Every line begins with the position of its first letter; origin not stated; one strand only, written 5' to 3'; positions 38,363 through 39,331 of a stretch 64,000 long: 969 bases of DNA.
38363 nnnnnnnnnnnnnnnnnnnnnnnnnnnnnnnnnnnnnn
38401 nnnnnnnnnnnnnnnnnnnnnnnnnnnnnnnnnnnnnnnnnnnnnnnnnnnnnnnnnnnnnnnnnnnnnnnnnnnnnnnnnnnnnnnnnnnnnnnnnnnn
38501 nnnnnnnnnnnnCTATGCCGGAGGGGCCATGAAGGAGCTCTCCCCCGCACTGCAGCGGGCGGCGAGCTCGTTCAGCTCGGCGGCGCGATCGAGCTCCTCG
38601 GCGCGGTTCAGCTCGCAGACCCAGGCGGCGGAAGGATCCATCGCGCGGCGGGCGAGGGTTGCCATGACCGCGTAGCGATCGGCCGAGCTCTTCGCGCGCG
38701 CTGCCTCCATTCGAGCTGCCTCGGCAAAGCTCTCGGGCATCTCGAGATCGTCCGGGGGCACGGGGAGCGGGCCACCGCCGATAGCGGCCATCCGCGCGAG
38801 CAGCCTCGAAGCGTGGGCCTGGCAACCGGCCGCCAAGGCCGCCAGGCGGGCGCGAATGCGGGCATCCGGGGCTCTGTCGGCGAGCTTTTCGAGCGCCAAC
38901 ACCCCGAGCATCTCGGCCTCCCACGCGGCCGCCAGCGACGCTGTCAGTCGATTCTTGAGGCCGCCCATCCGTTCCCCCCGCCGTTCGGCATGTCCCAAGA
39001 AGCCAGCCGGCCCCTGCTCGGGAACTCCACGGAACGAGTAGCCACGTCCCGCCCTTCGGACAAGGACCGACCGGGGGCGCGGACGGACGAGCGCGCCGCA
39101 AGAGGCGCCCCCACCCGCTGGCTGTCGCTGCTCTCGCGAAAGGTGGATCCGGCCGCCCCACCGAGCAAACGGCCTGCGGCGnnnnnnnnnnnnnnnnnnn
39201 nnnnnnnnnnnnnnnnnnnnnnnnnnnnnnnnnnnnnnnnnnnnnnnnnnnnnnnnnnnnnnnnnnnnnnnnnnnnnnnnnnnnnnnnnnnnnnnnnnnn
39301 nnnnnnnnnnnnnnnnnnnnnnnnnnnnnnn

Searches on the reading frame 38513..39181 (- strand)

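Call 29: search_protein_families(library=pfam, proteins=[window:38513-39181:-], max_evalue=0.0001)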
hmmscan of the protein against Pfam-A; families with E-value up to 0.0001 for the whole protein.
window:38513-39181:- (222 aa): 1 family
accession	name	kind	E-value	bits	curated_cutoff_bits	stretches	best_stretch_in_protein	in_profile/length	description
PF05974.18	DUF892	-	5.3e-05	23.8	23.7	0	169-208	112-151/159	Domain of unknown function (DUF892)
